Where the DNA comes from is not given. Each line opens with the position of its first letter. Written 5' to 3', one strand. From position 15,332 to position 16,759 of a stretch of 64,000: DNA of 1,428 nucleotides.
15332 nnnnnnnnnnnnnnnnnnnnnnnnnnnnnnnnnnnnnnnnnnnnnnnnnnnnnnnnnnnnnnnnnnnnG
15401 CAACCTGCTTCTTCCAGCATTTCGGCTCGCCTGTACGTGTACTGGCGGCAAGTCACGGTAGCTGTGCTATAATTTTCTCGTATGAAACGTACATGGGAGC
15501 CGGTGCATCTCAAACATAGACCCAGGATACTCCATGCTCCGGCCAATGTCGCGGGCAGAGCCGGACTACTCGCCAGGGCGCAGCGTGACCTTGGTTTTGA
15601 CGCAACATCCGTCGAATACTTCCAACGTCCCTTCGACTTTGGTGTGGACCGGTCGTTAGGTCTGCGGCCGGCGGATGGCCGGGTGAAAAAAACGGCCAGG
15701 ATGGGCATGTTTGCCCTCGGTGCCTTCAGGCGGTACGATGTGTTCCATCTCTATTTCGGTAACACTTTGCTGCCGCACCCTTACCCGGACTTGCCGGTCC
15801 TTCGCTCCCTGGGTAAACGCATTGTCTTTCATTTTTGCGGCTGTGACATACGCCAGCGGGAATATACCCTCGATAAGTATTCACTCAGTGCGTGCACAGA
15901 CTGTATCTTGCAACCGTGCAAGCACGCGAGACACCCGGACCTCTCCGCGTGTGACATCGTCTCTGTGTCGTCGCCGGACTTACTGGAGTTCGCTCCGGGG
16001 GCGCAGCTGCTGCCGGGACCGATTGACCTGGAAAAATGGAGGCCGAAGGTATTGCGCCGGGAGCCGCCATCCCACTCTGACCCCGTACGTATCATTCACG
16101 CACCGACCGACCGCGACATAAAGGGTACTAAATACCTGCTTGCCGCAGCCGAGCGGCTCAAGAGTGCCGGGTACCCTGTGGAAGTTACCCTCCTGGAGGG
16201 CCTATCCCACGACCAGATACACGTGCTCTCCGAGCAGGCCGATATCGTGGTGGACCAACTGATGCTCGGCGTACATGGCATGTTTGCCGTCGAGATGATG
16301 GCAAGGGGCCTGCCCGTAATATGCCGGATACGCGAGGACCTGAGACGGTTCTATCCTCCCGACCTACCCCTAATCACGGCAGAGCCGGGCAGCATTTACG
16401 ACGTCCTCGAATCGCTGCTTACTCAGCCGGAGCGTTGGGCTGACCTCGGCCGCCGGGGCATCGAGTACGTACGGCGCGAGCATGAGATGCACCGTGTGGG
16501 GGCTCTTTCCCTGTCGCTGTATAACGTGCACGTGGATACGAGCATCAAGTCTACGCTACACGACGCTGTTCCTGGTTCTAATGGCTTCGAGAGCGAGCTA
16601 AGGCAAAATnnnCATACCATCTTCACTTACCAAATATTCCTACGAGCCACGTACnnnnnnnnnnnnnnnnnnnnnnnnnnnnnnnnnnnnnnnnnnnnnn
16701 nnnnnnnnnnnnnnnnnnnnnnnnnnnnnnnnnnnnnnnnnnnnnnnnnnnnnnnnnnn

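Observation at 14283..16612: Tandem paralogous GT-B glycosyltransferase-like genes with a conserved four-Cys insertion and duplicated leaderless extended -10 promoters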

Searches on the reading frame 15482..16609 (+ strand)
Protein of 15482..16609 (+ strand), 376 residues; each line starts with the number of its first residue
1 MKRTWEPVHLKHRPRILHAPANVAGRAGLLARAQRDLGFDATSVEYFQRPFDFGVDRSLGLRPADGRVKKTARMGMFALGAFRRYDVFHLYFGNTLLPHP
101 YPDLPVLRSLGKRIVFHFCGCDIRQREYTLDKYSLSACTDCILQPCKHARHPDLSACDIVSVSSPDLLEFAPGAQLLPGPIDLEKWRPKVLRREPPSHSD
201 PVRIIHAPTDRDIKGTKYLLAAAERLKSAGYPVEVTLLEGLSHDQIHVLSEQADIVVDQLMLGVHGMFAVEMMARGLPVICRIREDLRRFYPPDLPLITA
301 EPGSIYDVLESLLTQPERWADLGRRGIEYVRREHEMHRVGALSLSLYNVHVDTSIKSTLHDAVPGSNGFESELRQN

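Call 4: search_protein_families(library=pfam, proteins=[window:15482-16609:+], max_evalue=0.1)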
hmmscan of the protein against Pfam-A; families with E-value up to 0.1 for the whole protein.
window:15482-16609:+ (376 aa): 2 families
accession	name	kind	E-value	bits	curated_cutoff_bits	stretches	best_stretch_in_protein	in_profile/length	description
PF13524.12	Glyco_trans_1_2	-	4.2e-06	27.2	25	1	270-338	68-137/144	Glycosyl transferase-like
PF00534.26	Glycos_transf_1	-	0.00015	21.8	26.4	1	224-281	64-121/172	Glycosyl transferases group 1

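Call 6: find_homologous_proteins(query=window:15482-16609:+, max_evalue=0.001)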
Query window:15482-16609:+ (376 aa): 430 proteins with E <= 0.001 among 8000 candidates; the best 120 are listed.
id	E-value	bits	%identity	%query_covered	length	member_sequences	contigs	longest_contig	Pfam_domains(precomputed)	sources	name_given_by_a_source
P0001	6.9e-193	659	76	100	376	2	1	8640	PF13524.13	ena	-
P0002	2.7e-192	657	78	96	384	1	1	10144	PF13524.13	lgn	-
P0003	7.0e-179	613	71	100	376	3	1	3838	PF13524.13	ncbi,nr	ncbi:MAG TPA: glycosyltransferase [Chloroflexia bacterium]|nr:glycosyltransferase [Chloroflexia bact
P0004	3.8e-177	607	70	100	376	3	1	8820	PF13524.13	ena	-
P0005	9.8e-175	599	71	95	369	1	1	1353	PF13524.13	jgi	jgi:glycosyltransferase involved in cell wall biosynthesis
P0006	3.0e-174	598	69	100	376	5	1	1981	PF13524.13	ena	-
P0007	6.4e-174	597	72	94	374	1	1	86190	PF13524.13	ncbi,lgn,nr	ncbi:MAG: glycosyltransferase [Chloroflexota bacterium]|nr:glycosyltransferase [Chloroflexota bacter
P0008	1.8e-173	595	69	100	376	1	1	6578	PF13524.13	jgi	jgi:glycosyltransferase involved in cell wall biosynthesis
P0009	2.7e-173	595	73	92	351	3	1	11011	PF13524.13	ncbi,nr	ncbi:MAG: glycosyltransferase, partial [Chloroflexota bacterium]|nr:glycosyltransferase [Chloroflexo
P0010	1.1e-169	583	68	99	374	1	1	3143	PF13524.13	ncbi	-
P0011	2.9e-167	575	66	100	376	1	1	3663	PF13524.13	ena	-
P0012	1.0e-166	573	68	96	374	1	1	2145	PF13524.13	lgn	-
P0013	1.1e-157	543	78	81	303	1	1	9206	PF13524.13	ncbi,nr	ncbi:MAG: hypothetical protein QOH93_1447 [Chloroflexia bacterium]|nr:hypothetical protein [Chlorofl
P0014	1.7e-147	510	64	90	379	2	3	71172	PF13524.13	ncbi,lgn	-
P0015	3.1e-147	509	64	90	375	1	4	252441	PF13524.13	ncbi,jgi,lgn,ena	jgi:glycosyltransferase involved in cell wall biosynthesis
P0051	1.7e-137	477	100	57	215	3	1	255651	PF13524.13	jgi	jgi:hypothetical protein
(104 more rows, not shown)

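Call 7: search_solved_structures(query=window:15482-16609:+, max_evalue=10, show_alignments=2)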
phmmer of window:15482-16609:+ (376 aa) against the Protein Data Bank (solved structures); distinct sequences matched with E-value up to 10: 4.
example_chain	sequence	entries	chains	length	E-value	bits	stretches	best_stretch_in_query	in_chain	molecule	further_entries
6kih_A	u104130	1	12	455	0.33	13.2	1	234-334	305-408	Tll1590 protein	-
2xa2_A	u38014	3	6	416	0.81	11.9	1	229-333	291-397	TREHALOSE-SYNTHASE TRET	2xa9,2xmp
3ten_A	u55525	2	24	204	1.1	11.4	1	55-132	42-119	CS2 hydrolase | Carbon disulfide hydrolase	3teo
2x6q_A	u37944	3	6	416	1.5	11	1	230-333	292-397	TREHALOSE-SYNTHASE TRET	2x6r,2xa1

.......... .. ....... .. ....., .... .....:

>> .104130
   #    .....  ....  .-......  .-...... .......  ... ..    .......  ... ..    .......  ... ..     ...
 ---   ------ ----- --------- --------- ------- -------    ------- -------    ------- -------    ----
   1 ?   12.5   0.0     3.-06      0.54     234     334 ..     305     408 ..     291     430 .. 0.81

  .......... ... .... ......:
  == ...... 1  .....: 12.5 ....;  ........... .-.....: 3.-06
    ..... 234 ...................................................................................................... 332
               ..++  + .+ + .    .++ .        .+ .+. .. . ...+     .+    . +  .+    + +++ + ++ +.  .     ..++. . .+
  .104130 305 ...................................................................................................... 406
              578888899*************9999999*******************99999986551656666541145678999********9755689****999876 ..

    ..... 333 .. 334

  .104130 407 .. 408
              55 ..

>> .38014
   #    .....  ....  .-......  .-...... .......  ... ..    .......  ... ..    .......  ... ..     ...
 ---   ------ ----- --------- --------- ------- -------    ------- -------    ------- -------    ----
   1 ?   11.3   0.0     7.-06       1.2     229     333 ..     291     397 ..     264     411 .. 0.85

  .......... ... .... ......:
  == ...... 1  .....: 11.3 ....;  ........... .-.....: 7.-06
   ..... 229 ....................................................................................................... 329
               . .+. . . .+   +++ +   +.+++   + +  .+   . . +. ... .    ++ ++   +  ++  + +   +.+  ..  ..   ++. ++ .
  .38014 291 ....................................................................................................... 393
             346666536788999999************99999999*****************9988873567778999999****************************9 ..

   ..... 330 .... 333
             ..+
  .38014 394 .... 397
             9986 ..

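Call 8: search_protein_families(library=ncbifam, proteins=[window:15482-16609:+], max_evalue=1)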
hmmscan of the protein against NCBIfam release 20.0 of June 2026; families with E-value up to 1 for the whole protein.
window:15482-16609:+ (376 aa): 4 families
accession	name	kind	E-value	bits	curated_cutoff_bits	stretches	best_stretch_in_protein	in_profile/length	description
NF041876.1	EPS_EpsE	equivalog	0.011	14.9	400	1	223-336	266-382/389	exopolysaccharide biosynthesis GT4 family glycosyltransferase EpsE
TIGR04047.1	MSMEG_0565_glyc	hypoth_equivalog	0.039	13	259.85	1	225-331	248-356/373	MSMEG_0565 family glycosyltransferase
NF003267.0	PRK04235.1-6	equivalog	0.2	11.4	190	0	6-45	89-128/196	hypothetical protein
NF012028.0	PRK15484.1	subfamily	0.3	10.1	618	1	234-290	258-315/380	lipopolysaccharide N-acetylglucosaminyltransferase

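Call 17: find_related_loci(query=A2, collection=genome_contigs, flank=6000)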
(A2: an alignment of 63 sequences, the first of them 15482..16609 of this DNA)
Query A2 (376 aa) in genome_contigs; peptide patterns used: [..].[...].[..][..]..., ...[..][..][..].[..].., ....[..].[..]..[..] (x = any residue, [..] = any of these).
421 stretches matched a pattern; 370 encode a relative of the query (tblastn E <= 1e-3); the best 80 are kept; 80 distinct loci.
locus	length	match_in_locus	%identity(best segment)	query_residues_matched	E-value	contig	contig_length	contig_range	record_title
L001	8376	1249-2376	77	1-376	0e+0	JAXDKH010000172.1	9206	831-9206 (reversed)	MAG: Chloroflexia bacterium isolate BP_590 scaffold_3286176, whole genome shotgun sequence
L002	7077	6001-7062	72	1-354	2e-176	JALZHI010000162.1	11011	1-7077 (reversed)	MAG: Chloroflexota bacterium isolate PEA bin13 SC8833_NODE_168_length_11011_cov_1.479787, whole genome shotgun sequence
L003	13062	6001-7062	72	1-354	4e-175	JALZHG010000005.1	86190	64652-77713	MAG: Chloroflexota bacterium isolate PEA bin11 SC8832_NODE_6_length_86190_cov_1.439434, whole genome shotgun sequence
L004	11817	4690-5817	70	1-376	4e-172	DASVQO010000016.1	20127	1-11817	MAG TPA_asm: Chloroflexia bacterium isolate SMAG_U3210 k141_96045, whole genome shotgun sequence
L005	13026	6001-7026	63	13-354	5e-148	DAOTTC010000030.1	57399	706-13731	MAG TPA_asm: Chloroflexia bacterium isolate B3_56 k87_13146, whole genome shotgun sequence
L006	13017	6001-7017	62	11-349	1e-145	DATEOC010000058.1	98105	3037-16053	MAG TPA_asm: Chloroflexia bacterium isolate SMAG_U8985 k141_718867, whole genome shotgun sequence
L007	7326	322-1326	62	15-349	3e-144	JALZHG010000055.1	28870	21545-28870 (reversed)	MAG: Chloroflexota bacterium isolate PEA bin11 SC8832_NODE_58_length_28870_cov_1.431096, whole genome shotgun sequence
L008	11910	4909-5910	64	16-349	2e-144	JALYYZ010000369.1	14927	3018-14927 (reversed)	MAG: Chloroflexota bacterium isolate KAP bin52 SD1490-92_k127_1559920, whole genome shotgun sequence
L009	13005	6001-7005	61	15-349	2e-143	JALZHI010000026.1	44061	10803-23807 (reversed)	MAG: Chloroflexota bacterium isolate PEA bin13 SC8833_NODE_26_length_44061_cov_1.543565, whole genome shotgun sequence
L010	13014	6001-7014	60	11-348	4e-143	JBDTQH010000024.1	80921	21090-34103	MAG: Chloroflexota bacterium isolate cluster3_bin.217 NODE_573_length_80921_cov_16.831536, whole genome shotgun sequence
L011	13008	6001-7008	62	13-348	4e-143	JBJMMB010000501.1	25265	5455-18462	MAG: Chloroflexia bacterium isolate H1_18_all_fractions_metab_maxb_101_63_9 k255_7179373, whole genome shotgun sequence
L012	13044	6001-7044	59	1-348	1e-140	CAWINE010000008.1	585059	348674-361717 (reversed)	MAG: uncultured Chloroflexia bacterium isolate MFD01213.bin.2.117 genome assembly, contig: contig_19357, whole genome sh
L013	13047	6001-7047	58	11-347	1e-138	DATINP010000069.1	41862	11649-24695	MAG TPA_asm: Chloroflexia bacterium isolate SMAG_U15799 k141_207244, whole genome shotgun sequence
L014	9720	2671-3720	57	13-362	1e-137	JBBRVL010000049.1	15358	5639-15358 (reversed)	MAG: Chloroflexia bacterium isolate La3_metabat2.148 La3_metabat2.148_K_427455_L_15358_cov_7.0000, whole genome shotgun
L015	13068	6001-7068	57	2-348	9e-137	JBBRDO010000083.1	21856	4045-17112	MAG: Chloroflexia bacterium isolate Co_metawrap_2454 Cmw_2454_k141_3972225_length_21856_cov_31.9265, whole genome shotgu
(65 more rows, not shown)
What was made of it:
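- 370 loci in GTDB genomes from Chloroflexota, Proteobacteria, Planctomycetota, Eisenbacteria, Firmicutes, Cyanobacteria and Archaea (call 17).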

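Call 20: predict_structure(alignment_id=A2)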
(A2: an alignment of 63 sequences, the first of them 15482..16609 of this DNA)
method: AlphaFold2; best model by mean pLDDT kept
length: 376 residues; sequences in the alignment: 63
mean_pLDDT: 90.5   pTM: 0.88
mean pLDDT of the five models: 90.5, 90.5, 89.6, 88.3, 88.2
residues with pLDDT >= 90: 299; 70-90: 40; 50-70: 18; < 50: 19
segments of 3 or more residues with pLDDT < 50: 360-376
pLDDT, mean of each block of 10 residues (from residue 1): 57 92 92 97 91 87 95 98 98 95 97 96 93 93 88 96 96 96 95 93 95 94 98 96 92 96 95 98 96 97 98 96 98 98 90 57 42 36
secondary structure, 60 per line:
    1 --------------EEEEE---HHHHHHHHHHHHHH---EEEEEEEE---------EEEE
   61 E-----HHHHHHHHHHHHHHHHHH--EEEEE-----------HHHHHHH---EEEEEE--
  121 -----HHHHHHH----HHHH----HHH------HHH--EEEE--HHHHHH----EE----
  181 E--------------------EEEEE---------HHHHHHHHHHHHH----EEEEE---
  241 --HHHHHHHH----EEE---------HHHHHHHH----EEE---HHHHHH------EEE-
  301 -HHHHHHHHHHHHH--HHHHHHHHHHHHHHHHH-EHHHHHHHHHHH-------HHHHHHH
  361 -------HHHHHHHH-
elements in order: E15-19 H23-36 E40-47 E57-61 H67-84 E87-91 H103-109 E113-118 H126-132 H137-140 E159-162 H165-170 E202-206 H216-228 E233-237 H243-250 E255-257 H267-274 E279-281 H285-290 E297-299 H302-314 H317-333 H336-346 H354-360 H368-375
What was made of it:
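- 15482..16612 (+): Gene B, 376 aa, divergent GT4-like GT-B protein of the B-type lineage (76-78% identical to L001/P0001/P0002). AF2 model pLDDT 90.5 (call 20).
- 15830..15919 (+): Gene B Cys motif, residues 117-146: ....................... Proposed ligands are C121, C138, C141 and C146. The modelled secondary structure has strand 113-118, short helices 126-132 and 137-140, coil to 158, then strand 159-162 (call 20).
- AF2 pLDDT 90.5 and pTM 0.88 (call 20).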

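Call 28: search_protein_representatives(alignment_id=A2)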
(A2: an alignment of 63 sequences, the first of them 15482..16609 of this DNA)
Query: 63 sequences, 345 profile positions. Proteins with E-value up to 0.001 (for the whole library): 11620; up to 1e-10: 6740; up to 1e-30: 2480. The best 150 are listed.
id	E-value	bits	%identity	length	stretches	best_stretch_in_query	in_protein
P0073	1.3e-157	541.0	-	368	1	2-342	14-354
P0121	5.0e-144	496.3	-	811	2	4-341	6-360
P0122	2.0e-130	451.6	-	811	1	4-342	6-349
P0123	6.4e-128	443.4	-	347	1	5-341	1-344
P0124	6.4e-122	423.6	-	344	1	5-342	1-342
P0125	4.6e-117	407.7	-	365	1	5-341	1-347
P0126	9.8e-116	403.3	-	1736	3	21-341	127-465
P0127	1.4e-114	399.5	-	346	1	5-338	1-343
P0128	1.3e-110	386.5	-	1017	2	11-340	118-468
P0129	1.6e-109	382.8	-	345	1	5-339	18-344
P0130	1.5e-108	379.7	-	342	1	5-342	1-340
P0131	5.9e-108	377.7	-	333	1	5-339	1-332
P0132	8.8e-108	377.1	-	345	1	5-340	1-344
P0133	8.8e-106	370.6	-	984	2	20-338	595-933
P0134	1.1e-105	370.2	-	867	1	4-340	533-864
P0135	2.2e-105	369.3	-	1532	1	5-340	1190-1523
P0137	1.0e-104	367.1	-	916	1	4-340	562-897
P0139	6.2e-104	364.5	-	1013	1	4-339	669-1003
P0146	1.6e-101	356.5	-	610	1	4-340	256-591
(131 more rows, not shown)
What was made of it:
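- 11,620 / 6,740 / 2,480 50%-identity clusters at E<=1e-3 / 1e-10 / 1e-30 (call 28).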

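Call 33: search_protein_families(library=pfam, proteins=[P0121, P0122, P0128, P0134, P0135, P0137, P0139, P0146, P0133], max_evalue=0.0001)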
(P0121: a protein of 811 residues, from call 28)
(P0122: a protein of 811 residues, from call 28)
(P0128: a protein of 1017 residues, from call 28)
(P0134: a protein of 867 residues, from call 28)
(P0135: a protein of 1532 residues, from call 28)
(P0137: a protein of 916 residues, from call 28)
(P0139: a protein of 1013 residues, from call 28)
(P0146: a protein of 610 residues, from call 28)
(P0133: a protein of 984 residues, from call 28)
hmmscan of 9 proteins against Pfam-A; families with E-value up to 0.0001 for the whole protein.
P0121 (811 aa): 2 families
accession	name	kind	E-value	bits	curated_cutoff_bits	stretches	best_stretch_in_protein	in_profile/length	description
PF13692.12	Glyco_trans_1_4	-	1e-09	39.2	27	0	682-751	68-136/142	Glycosyl transferases group 1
PF00534.26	Glycos_transf_1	-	3.8e-09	36.7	26.4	0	246-337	80-170/172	Glycosyl transferases group 1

P0122 (811 aa): 5 families
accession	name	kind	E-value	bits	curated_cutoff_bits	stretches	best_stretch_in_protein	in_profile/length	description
PF00534.26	Glycos_transf_1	-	5.4e-19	68.8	26.4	1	614-780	3-167/172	Glycosyl transferases group 1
PF13692.12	Glyco_trans_1_4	-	2.2e-17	64.1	27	1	627-771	2-142/142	Glycosyl transferases group 1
PF13439.12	Glyco_transf_4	-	2.8e-14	53.9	28.5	1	482-603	40-167/170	Glycosyltransferase Family 4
PF13579.12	Glyco_trans_4_4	-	1e-12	49.1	29.7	1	379-593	9-147/158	Glycosyl transferase 4-like domain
PF13524.12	Glyco_trans_1_2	-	1.7e-07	31.8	25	0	268-342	68-143/144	Glycosyl transferase-like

P0128 (1017 aa): 2 families
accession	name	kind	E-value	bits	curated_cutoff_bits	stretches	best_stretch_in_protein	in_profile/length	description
PF00534.26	Glycos_transf_1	-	1.6e-08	34.7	26.4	0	335-400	57-122/172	Glycosyl transferases group 1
PF13692.12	Glyco_trans_1_4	-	2.2e-07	31.7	27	0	340-400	48-106/142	Glycosyl transferases group 1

P0134 (867 aa): 4 families
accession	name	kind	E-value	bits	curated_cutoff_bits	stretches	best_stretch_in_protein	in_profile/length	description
PF00534.26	Glycos_transf_1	-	1.7e-16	60.6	26.4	1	320-488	6-171/172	Glycosyl transferases group 1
PF13692.12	Glyco_trans_1_4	-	6.5e-14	52.8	27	1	333-474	5-141/142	Glycosyl transferases group 1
PF13439.12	Glyco_transf_4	-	1.8e-06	28.5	28.5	0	212-298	68-157/170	Glycosyltransferase Family 4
PF13524.12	Glyco_trans_1_2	-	7.9e-06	26.3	25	0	379-447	27-88/144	Glycosyl transferase-like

P0135 (1532 aa): 5 families
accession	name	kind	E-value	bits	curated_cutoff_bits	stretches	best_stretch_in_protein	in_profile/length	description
PF13692.12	Glyco_trans_1_4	-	3.2e-17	63.5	27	1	975-1117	2-140/142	Glycosyl transferases group 1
PF00534.26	Glycos_transf_1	-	4.7e-13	49.5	26.4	1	969-1122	10-160/172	Glycosyl transferases group 1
PF13439.12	Glyco_transf_4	-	6.1e-11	43.1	28.5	1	851-947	63-164/170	Glycosyltransferase Family 4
PF13524.12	Glyco_trans_1_2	-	1.4e-07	32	25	0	992-1090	5-87/144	Glycosyl transferase-like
PF13579.12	Glyco_trans_4_4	-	6.7e-07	30.2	29.7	1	859-943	70-151/158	Glycosyl transferase 4-like domain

P0137 (916 aa): 5 families
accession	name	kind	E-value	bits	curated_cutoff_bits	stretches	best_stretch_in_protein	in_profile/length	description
PF13692.12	Glyco_trans_1_4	-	1.6e-18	67.8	27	1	351-491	3-139/142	Glycosyl transferases group 1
PF00534.26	Glycos_transf_1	-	1.6e-17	64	26.4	1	340-491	6-155/172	Glycosyl transferases group 1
PF13439.12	Glyco_transf_4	-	1.2e-12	48.6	28.5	1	233-322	70-164/170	Glycosyltransferase Family 4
PF13579.12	Glyco_trans_4_4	-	2.1e-09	38.3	29.7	1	213-317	68-151/158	Glycosyl transferase 4-like domain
PF13524.12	Glyco_trans_1_2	-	1.6e-06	28.5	25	0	818-889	68-140/144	Glycosyl transferase-like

P0139 (1013 aa): 5 families
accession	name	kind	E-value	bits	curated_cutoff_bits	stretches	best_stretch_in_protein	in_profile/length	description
PF08241.18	Methyltransf_11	-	3.9e-13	50.3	21.2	1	48-131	1-89/95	Methyltransferase domain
PF13649.12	Methyltransf_25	-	1.5e-10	42.1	27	1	48-130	2-94/97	Methyltransferase domain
PF13489.12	Methyltransf_23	-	5.3e-10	39.7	27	1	30-173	10-152/164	Methyltransferase domain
PF08242.18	Methyltransf_12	-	2.4e-07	31.8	30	1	48-114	1-79/98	Methyltransferase domain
PF13847.12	Methyltransf_31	-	1.6e-06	28.3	27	1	44-130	4-102/145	Methyltransferase domain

P0146 (610 aa): 3 families
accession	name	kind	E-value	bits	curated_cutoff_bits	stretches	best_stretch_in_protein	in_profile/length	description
PF13692.12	Glyco_trans_1_4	-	1e-15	58.7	27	1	44-184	3-139/142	Glycosyl transferases group 1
PF00534.26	Glycos_transf_1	-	1.9e-14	54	26.4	1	31-185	4-156/172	Glycosyl transferases group 1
PF13524.12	Glyco_trans_1_2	-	8e-05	23.1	25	0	87-157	27-86/144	Glycosyl transferase-like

P0133 (984 aa): 2 families
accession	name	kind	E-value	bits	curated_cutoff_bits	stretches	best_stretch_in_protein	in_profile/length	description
PF00534.26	Glycos_transf_1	-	1.1e-12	48.3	26.4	1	349-411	66-128/172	Glycosyl transferases group 1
PF13692.12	Glyco_trans_1_4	-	7.5e-11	42.9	27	0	367-436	68-140/142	Glycosyl transferases group 1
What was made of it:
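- It is fused to canonical GT4 and methyltransferase domains in multidomain proteins typical of polysaccharide synthesis (call 33).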

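Call 36: find_encoding_contigs(protein=P0051, flank=3000, max_places=2)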
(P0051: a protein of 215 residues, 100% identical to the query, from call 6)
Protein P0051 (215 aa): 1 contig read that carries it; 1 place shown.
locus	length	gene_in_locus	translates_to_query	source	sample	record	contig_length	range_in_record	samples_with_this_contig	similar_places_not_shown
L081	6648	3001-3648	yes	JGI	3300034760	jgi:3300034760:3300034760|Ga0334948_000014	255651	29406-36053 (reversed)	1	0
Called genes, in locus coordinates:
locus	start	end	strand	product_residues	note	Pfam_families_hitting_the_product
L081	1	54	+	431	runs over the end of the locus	PF01943:Polysacc_synt, PF13440:Polysacc_synt_3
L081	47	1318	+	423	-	PF13439:Glyco_transf_4, PF13579:Glyco_trans_4_4, PF00534:Glycos_transf_1, PF13692:Glyco_trans_1_4, PF13524:Glyco_trans_1_2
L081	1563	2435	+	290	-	PF13524:Glyco_trans_1_2 (weak)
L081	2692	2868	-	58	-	-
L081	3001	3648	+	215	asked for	PF13524:Glyco_trans_1_2 (weak)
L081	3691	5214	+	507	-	-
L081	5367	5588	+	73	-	-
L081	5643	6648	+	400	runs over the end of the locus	PF13439:Glyco_transf_4, PF13579:Glyco_trans_4_4, PF00534:Glycos_transf_1, PF13692:Glyco_trans_1_4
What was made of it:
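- The JGI gene caller truncated both genes to 290 and 215 aa (calls 6, 36).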

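Call 37: find_encoding_contigs(protein=P0002, flank=6000, max_places=2)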
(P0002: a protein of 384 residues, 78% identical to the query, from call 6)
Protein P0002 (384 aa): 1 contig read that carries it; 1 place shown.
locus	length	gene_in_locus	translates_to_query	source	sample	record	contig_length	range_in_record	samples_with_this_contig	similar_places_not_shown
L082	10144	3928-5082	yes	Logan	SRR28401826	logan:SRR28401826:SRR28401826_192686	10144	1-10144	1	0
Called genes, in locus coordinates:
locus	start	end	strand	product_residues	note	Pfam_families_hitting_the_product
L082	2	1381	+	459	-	?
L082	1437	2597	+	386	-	PF13439:Glyco_transf_4, PF13477:Glyco_trans_4_2, PF13579:Glyco_trans_4_4, PF20706:GT4-conflict, PF00534:Glycos_transf_1, PF13692:Glyco_trans_1_4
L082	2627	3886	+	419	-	PF00535:Glycos_transf_2, PF10111:Glyco_tranf_2_2, PF13641:Glyco_tranf_2_3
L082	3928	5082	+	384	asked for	PF13524:Glyco_trans_1_2 (faint)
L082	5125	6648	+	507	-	PF01943:Polysacc_synt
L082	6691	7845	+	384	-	PF13579:Glyco_trans_4_4, PF13439:Glyco_transf_4, PF20706:GT4-conflict, PF00534:Glycos_transf_1, PF13692:Glyco_trans_1_4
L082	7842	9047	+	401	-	PF13439:Glyco_transf_4, PF13579:Glyco_trans_4_4, PF00534:Glycos_transf_1, PF13692:Glyco_trans_1_4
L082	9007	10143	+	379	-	?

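Call 38: find_encoding_contigs(protein=P0001, flank=6000, max_places=2)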
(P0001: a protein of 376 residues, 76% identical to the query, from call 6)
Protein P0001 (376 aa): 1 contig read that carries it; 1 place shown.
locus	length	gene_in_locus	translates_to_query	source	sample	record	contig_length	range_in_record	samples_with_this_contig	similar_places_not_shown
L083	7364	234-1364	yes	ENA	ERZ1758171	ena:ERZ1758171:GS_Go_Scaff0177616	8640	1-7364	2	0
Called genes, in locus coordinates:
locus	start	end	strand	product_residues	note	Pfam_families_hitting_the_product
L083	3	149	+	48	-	?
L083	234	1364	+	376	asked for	PF13524:Glyco_trans_1_2 (weak)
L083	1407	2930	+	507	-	PF01943:Polysacc_synt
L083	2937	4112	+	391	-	PF13579:Glyco_trans_4_4, PF13439:Glyco_transf_4, PF13477:Glyco_trans_4_2 (faint), PF20706:GT4-conflict, PF00534:Glycos_transf_1, PF13692:Glyco_trans_1_4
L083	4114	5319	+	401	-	PF13439:Glyco_transf_4, PF13579:Glyco_trans_4_4, PF00534:Glycos_transf_1, PF13692:Glyco_trans_1_4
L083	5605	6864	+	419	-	PF13231:PMT_2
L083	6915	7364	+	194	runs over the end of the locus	PF13673:Acetyltransf_10 (weak), PF00583:Acetyltransf_1, PF13508:Acetyltransf_7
